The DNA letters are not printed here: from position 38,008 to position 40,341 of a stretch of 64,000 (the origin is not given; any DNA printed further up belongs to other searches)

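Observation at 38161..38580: Hemerythrin domain fused to the C-terminus of a cytoplasmic-sensing MCP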

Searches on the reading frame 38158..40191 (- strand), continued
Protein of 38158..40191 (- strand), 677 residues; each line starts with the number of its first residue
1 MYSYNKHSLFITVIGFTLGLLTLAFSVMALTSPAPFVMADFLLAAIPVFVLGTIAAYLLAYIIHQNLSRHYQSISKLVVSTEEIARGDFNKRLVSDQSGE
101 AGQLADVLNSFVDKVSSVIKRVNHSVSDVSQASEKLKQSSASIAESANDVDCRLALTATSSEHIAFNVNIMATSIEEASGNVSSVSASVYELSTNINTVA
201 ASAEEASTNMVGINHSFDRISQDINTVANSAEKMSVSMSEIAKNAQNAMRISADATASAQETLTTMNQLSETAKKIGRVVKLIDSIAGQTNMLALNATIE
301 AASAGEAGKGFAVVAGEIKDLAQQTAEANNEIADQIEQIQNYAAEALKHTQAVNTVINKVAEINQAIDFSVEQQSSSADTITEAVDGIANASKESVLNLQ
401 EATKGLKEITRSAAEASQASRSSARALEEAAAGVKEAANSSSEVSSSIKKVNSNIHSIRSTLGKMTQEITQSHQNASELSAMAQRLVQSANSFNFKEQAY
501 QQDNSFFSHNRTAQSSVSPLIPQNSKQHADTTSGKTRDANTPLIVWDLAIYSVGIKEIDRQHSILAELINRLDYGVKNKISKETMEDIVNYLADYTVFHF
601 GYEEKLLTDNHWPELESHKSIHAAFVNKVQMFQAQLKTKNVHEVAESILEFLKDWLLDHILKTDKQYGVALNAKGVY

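Call 32: find_encoding_contigs(protein=P0019, flank=10000, max_places=2)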
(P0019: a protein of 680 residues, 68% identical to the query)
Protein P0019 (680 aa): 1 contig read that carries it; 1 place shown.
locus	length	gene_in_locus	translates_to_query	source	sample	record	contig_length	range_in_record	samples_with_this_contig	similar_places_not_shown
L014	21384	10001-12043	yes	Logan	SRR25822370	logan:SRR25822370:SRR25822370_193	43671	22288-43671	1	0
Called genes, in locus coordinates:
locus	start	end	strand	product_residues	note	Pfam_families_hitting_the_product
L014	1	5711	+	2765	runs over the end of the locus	PF03538:VRP1, PF20220:ABC_toxin_N, PF18413:Neuraminidase, PF18276:TcA_TcB_BD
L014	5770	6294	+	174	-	-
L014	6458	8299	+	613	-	PF07591:PT-HINT (faint)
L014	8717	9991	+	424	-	PF00072:Response_reg, PF00990:GGDEF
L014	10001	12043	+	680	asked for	PF00672:HAMP, PF00015:MCPsignal, PF01814:Hemerythrin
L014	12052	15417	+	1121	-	PF01627:Hpt, PF02895:H-kinase_dim, PF02518:HATPase_c, PF01584:CheW, PF00072:Response_reg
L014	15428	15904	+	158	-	PF01584:CheW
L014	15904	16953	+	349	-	PF00072:Response_reg, PF01339:CheB_methylest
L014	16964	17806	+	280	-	PF03705:CheR_N, PF01739:CheR, PF13649:Methyltransf_25 (faint)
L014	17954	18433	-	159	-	-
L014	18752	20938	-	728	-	PF07504:FTP, PF01447:Peptidase_M4, PF02868:Peptidase_M4_C, PF20773:InhA-like_MAM (faint)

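Call 33: find_encoding_contigs(protein=P0023, flank=10000, max_places=2)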
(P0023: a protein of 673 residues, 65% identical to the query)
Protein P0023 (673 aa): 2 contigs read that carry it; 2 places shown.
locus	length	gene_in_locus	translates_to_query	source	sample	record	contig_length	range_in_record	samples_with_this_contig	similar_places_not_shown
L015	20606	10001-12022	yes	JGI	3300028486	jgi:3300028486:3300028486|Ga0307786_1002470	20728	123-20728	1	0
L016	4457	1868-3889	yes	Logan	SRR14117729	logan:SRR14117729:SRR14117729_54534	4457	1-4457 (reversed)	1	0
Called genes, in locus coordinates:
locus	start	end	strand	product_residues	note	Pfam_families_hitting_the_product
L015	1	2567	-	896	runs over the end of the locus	?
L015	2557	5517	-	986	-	PF01339:CheB_methylest, PF03705:CheR_N, PF01739:CheR, PF08448:PAS_4 (weak), PF13188:PAS_8 (faint), PF13596:PAS_10, PF08448:PAS_4 (weak)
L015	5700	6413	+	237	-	-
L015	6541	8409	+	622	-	PF01590:GAF (weak), PF08448:PAS_4 (weak), PF00158:Sigma54_activat, PF01078:Mg_chelatase (faint), PF14532:Sigma54_activ_2, PF07728:AAA_5, PF25601:AAA_lid_14, PF02954:HTH_8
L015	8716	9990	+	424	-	PF00072:Response_reg, PF00990:GGDEF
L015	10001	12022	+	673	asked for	PF00015:MCPsignal, PF01814:Hemerythrin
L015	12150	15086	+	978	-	PF01627:Hpt, PF02895:H-kinase_dim, PF02518:HATPase_c, PF01584:CheW, PF00072:Response_reg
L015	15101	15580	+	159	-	PF01584:CheW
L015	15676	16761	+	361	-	PF00072:Response_reg, PF01339:CheB_methylest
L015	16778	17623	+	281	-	PF03705:CheR_N, PF01739:CheR, PF13649:Methyltransf_25 (faint)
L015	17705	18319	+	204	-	PF13489:Methyltransf_23, PF08241:Methyltransf_11, PF08242:Methyltransf_12, PF13649:Methyltransf_25, PF13847:Methyltransf_31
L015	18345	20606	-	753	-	?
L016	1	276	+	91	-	?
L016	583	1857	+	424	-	PF00072:Response_reg, PF00990:GGDEF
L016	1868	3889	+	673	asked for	PF00015:MCPsignal, PF01814:Hemerythrin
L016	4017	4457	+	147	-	?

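Call 34: find_encoding_contigs(protein=P0027, flank=10000, max_places=2)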
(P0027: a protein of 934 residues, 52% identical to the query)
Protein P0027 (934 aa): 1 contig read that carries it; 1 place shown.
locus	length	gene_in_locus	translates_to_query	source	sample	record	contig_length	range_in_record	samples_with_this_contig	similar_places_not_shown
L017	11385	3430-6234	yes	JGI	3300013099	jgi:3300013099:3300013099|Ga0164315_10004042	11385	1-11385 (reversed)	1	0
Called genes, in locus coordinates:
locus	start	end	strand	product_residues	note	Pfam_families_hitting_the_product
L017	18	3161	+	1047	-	PF00873:ACR_tran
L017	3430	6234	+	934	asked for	PF21623:HK_sensor_dom_bact, PF00672:HAMP, PF00015:MCPsignal, PF01814:Hemerythrin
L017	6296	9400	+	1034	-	PF01627:Hpt, PF02895:H-kinase_dim, PF02518:HATPase_c, PF01584:CheW, PF00072:Response_reg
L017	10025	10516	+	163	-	PF01584:CheW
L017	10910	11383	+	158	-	PF00072:Response_reg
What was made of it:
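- The sister cluster L017 has no DGC gene upstream (call 34), so the DGC link is not universal.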

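Call 35: find_encoding_contigs(protein=P0033, flank=10000, max_places=1)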
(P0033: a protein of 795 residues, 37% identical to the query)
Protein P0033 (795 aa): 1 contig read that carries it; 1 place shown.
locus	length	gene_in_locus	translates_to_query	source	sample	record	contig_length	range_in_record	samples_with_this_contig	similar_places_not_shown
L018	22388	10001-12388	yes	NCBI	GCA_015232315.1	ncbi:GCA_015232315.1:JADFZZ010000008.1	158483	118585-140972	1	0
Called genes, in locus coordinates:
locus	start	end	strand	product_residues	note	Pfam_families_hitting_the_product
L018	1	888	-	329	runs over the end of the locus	PF00072:Response_reg, PF13581:HATPase_c_2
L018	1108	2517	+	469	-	PF01225:Mur_ligase, PF08245:Mur_ligase_M, PF02875:Mur_ligase_C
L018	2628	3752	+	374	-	PF01520:Amidase_3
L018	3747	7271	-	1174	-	PF08335:GlnD_UR_UTase (weak)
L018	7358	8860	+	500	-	-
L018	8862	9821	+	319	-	PF02154:FliM, PF01052:FliMN_C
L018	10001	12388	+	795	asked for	PF00672:HAMP (weak), PF00015:MCPsignal, PF01814:Hemerythrin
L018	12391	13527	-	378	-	PF01168:Ala_racemase_N, PF00842:Ala_racemase_C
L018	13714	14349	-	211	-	-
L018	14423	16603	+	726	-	PF07719:TPR_2 (faint), PF13428:TPR_14 (faint), PF01464:SLT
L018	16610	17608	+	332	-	-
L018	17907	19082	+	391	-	PF07396:Porin_O_P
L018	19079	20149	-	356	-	-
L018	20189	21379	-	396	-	PF00970:FAD_binding_6, PF00175:NAD_binding_1, PF00111:Fer2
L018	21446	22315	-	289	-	PF00561:Abhydrolase_1, PF12697:Abhydrolase_6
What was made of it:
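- A SAR324 MCP-Hr lies next to fliM (call 35).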

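Call 36: find_encoding_contigs(protein=P0041, flank=10000, max_places=1)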
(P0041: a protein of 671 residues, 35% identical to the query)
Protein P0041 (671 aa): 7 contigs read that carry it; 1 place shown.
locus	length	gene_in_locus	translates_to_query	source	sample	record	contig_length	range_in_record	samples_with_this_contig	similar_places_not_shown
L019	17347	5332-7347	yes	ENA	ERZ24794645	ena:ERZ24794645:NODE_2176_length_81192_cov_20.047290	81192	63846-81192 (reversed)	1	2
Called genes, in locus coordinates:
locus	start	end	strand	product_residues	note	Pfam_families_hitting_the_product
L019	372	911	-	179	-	PF02357:NusG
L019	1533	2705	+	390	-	PF00072:Response_reg, PF00512:HisKA, PF02518:HATPase_c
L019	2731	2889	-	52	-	-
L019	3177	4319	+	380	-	PF00072:Response_reg, PF13487:HD_5, PF01966:HD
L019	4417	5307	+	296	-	PF00072:Response_reg (weak), PF00990:GGDEF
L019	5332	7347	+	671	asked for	PF00672:HAMP, PF00015:MCPsignal, PF01814:Hemerythrin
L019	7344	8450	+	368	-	PF01636:APH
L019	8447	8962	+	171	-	PF13238:AAA_18, PF13671:AAA_33 (faint), PF01202:SKI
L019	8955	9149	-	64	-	-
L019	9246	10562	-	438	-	-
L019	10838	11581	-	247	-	PF01113:DapB_N, PF05173:DapB_C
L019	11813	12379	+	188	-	PF01713:Smr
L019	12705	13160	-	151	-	PF01424:R3H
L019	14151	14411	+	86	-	PF04365:BrnT_toxin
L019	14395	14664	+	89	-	PF14384:BrnA_antitoxin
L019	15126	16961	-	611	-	-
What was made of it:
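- Tried and rejected: One (L019) does follow REC-GGDEF and REC-HD genes (call 36).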

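Call 37: find_encoding_contigs(protein=P0065, flank=10000, max_places=1)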
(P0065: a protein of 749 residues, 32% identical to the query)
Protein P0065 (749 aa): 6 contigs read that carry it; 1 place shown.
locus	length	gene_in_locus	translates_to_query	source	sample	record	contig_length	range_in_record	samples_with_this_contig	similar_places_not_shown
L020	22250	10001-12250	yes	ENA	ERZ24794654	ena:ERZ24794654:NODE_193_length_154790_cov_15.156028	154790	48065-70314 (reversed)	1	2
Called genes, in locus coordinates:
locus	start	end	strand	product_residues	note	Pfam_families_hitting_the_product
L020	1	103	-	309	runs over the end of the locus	PF06180:CbiK, PF01903:CbiX (faint)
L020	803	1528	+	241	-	PF01411:tRNA-synt_2c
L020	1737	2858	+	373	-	PF03599:CdhD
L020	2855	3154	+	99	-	PF13183:Fer4_8 (faint), PF14697:Fer4_21 (faint), PF00037:Fer4 (weak), PF12797:Fer4_2 (weak), PF12837:Fer4_6, PF13237:Fer4_10 (weak), PF12838:Fer4_7 (weak), PF13187:Fer4_9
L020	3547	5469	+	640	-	PF16927:HisKA_7TM, PF00989:PAS (weak), PF08448:PAS_4, PF13426:PAS_9 (weak), PF00512:HisKA, PF02518:HATPase_c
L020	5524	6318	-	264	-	PF00005:ABC_tran, PF02463:SMC_N (faint)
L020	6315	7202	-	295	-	PF02653:BPD_transp_2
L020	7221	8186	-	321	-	PF13407:Peripla_BP_4 (faint), PF04392:ABC_sub_bind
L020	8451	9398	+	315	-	PF00132:Hexapep (faint), PF25087:GMPPB_C (faint)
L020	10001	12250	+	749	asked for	PF00672:HAMP (faint), PF00015:MCPsignal, PF01814:Hemerythrin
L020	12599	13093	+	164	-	PF17775:YchJ_M-like, PF02810:SEC-C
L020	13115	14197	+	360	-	PF00730:HhH-GPD, PF14815:NUDIX_4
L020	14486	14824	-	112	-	PF01880:Desulfoferrodox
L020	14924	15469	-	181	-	PF21982:RecX_HTH1, PF02631:RecX_HTH2, PF21981:RecX_HTH3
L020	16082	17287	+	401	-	PF13679:Methyltransf_32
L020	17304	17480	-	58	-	PF00301:Rubredoxin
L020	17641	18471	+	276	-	PF00753:Lactamase_B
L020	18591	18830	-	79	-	-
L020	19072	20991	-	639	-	PF02730:AFOR_N, PF01314:AFOR_C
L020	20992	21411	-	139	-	PF12838:Fer4_7 (weak), PF13183:Fer4_8 (weak), PF13187:Fer4_9 (weak), PF13534:Fer4_17 (weak), PF13237:Fer4_10, PF12838:Fer4_7, PF13187:Fer4_9, PF00037:Fer4, +9 more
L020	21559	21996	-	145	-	PF02082:Rrf2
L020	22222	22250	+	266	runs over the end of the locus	PF01875:Memo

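Call 38: list_cluster_members(proteins=[window:38161-40191:-, window:40216-41490:-, window:25419-26432:+, window:46973-47845:-, window:42326-46180:-])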
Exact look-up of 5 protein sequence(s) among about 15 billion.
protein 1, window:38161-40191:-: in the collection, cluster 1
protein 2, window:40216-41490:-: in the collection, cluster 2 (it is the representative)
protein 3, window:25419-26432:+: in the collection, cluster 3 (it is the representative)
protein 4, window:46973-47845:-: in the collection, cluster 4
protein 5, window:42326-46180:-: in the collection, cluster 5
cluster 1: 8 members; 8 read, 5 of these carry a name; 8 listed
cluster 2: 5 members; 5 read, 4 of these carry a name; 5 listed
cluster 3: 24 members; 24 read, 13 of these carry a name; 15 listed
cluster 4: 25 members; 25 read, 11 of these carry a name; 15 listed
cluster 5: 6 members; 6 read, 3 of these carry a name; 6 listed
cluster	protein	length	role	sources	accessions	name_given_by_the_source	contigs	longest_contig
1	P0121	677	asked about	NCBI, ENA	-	-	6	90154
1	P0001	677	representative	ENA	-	-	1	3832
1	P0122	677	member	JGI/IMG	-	hemerythrin-like metal-binding protein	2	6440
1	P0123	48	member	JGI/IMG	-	hypothetical protein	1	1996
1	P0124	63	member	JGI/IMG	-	hemerythrin-like metal-binding protein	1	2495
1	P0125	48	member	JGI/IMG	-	DNA/RNA endonuclease G (NUC1)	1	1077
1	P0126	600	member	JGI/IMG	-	hemerythrin-like metal-binding protein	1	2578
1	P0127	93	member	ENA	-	-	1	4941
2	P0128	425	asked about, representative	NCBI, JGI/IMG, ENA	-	diguanylate cyclase (GGDEF)-like protein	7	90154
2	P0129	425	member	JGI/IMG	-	diguanylate cyclase (GGDEF)-like protein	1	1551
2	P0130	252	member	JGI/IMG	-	PleD family two-component response regulator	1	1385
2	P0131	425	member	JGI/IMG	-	diguanylate cyclase (GGDEF)-like protein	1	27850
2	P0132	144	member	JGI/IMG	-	-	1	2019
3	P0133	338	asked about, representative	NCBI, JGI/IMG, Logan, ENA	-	tryptophanyl-tRNA synthetase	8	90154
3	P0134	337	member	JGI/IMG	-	tryptophanyl-tRNA synthetase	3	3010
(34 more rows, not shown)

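Call 39: find_encoding_contigs(protein=window:38161-40191:-, flank=1000, max_places=6)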
Protein window:38161-40191:- (677 aa): no gene with exactly this product is on record in the collection.

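Call 40: find_encoding_contigs(protein=window:38158-40191:-, flank=1000, max_places=6)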
Protein window:38158-40191:- (677 aa): no gene with exactly this product is on record in the collection.
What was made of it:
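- Tried and rejected: It was not on record in two attempts (calls 39, 40).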

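Call 61: predict_structure(alignment_id=A2)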
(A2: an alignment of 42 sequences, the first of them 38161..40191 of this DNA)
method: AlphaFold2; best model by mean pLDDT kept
length: 677 residues; sequences in the alignment: 42
mean_pLDDT: 79.0   pTM: 0.48
mean pLDDT of the five models: 79.0, 76.8, 72.7, 71.6, 62.6
residues with pLDDT >= 90: 84; 70-90: 473; 50-70: 79; < 50: 41
segments of 3 or more residues with pLDDT < 50: 498-536
pLDDT, mean of each block of 10 residues (from residue 1): 57 76 74 64 77 81 79 84 85 76 86 89 87 90 89 89 86 86 87 86 84 80 79 79 77 75 72 69 66 62 56 63 70 72 74 77 78 80 80 82 84 86 87 87 88 89 89 90 87 62 41 37 36 48 87 92 92 89 90 91 95 93 90 87 87 85 91 93
secondary structure, 60 per line:
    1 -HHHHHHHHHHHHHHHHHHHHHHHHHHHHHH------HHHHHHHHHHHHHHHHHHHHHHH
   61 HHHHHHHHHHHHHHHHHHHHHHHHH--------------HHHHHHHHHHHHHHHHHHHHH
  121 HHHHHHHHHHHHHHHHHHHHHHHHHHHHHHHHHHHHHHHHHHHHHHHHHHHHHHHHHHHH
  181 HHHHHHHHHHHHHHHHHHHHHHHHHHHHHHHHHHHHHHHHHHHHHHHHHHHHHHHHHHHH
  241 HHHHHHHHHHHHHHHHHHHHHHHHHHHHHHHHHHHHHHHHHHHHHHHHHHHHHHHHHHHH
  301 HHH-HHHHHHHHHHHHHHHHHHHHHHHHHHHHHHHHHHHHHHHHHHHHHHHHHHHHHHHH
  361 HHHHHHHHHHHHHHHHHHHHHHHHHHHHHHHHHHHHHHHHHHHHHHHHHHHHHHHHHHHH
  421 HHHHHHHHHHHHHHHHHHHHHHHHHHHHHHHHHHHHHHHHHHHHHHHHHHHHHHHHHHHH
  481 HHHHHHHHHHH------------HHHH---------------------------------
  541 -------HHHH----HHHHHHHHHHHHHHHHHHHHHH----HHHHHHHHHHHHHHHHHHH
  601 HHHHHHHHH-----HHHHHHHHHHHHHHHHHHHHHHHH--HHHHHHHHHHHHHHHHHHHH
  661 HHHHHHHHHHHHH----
elements in order: H2-31 H38-85 H100-303 H305-491 H504-507 H548-551 H556-577 H582-609 H615-638 H641-673
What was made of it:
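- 38719..39846 (-): MCP cytoplasmic signalling hairpin (residues 116-491). The tip lies near G305 in the invariant segment ~287-325. There is one strict methylation-consensus site at residue 256 and several near matches. The model has helices 100-303 and 305-491 (call 61).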

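Call 67: search_protein_families(library=pfam, proteins=[L003:281-1063:+, L003:1009-1821:+, L003:1832-2854:+, L003:2847-3758:+, L003:4151-6118:+, L003:6331-8025:-], max_evalue=0.00001)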
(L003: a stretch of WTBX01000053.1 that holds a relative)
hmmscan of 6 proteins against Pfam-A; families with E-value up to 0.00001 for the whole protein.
L003:281-1063:+ (260 aa): 1 family
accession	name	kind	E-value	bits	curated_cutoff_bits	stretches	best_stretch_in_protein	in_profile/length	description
PF02405.21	MlaE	-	1.8e-43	149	22.5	1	48-255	2-209/212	Permease MlaE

L003:1009-1821:+ (270 aa): 1 family
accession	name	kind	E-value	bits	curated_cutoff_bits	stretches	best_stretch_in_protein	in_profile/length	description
PF00005.33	ABC_tran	-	5.7e-07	30.6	25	1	70-192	28-137/137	ABC transporter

L003:1832-2854:+ (340 aa): 1 family
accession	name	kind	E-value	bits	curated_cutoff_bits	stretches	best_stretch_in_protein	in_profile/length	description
PF02470.25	MlaD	-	2.9e-08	34.3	25.1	1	54-129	3-79/81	MlaD protein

L003:2847-3758:+ (303 aa): 2 families
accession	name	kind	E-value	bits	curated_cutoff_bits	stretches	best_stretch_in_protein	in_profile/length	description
PF13424.12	TPR_12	-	7.3e-18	65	30.1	2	40-109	5-76/77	Tetratricopeptide repeat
PF07719.23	TPR_2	-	2.1e-10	40.3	27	0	41-68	4-31/34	Tetratricopeptide repeat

L003:4151-6118:+ (655 aa): 2 families
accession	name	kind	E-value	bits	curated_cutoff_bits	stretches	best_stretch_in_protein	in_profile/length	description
PF00015.26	MCPsignal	-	1.7e-16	61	34.6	1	227-394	3-170/172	Methyl-accepting chemotaxis protein (MCP) signalling domain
PF01814.28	Hemerythrin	-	3.4e-15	57.1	25.3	1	532-649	2-127/127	Hemerythrin HHE cation binding domain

L003:6331-8025:- (564 aa): 4 families
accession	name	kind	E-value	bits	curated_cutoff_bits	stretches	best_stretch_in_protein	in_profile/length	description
PF00072.30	Response_reg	-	2.1e-43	147.5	30.2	2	310-425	1-110/111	Response regulator receiver domain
PF02518.31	HATPase_c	-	1.7e-28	99.7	26.4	1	24-143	1-109/111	Histidine kinase-, DNA gyrase B-, and HSP90-like ATPase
PF01627.28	Hpt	-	1.1e-15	58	24.6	1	472-547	2-77/84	Hpt domain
PF23198.2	PDE8A_N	-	2.7e-06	27.8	29.6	0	334-402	36-102/147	PDE8A-like, N-terminal domain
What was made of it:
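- A 58%-identical MCP-Hr in another Methylococcaceae MAG (L003) lies outside any che operon (call 67).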

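Call 74: find_encoding_contigs(protein=P0037, flank=8000, max_places=1)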
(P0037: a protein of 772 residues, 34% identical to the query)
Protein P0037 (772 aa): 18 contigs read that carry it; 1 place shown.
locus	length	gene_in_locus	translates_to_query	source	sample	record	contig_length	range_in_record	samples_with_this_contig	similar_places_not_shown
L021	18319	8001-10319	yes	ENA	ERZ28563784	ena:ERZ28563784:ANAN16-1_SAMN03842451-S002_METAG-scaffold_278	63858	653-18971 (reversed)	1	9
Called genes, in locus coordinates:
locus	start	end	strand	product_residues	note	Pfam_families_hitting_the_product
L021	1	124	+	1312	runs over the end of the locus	PF13385:Laminin_G_3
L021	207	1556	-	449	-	PF00483:NTP_transferase, PF22640:ManC_GMP_beta-helix, PF01050:MannoseP_isomer, PF07883:Cupin_2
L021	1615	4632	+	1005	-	PF08447:PAS_3 (faint), PF00989:PAS (weak), PF00990:GGDEF, PF00563:EAL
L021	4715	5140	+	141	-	PF01814:Hemerythrin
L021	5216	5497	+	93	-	-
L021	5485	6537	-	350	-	PF08445:FR47 (faint), PF00583:Acetyltransf_1, PF13673:Acetyltransf_10, PF13508:Acetyltransf_7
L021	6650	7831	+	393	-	PF00902:TatC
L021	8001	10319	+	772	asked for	PF00672:HAMP, PF00015:MCPsignal, PF01814:Hemerythrin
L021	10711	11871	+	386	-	PF07690:MFS_1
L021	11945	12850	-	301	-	PF00691:OmpA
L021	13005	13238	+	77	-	-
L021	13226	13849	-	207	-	PF01351:RNase_HII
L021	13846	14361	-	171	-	PF01327:Pep_deformylase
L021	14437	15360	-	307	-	PF01656:CbiA, PF10609:ParA, PF13614:AAA_31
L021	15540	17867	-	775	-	PF00580:UvrD-helicase, PF13245:AAA_19 (weak), PF13361:UvrD_C (weak), PF13538:UvrD_C_2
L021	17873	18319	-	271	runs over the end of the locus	PF13525:YfiO, PF13428:TPR_14 (faint), PF14559:TPR_19 (faint)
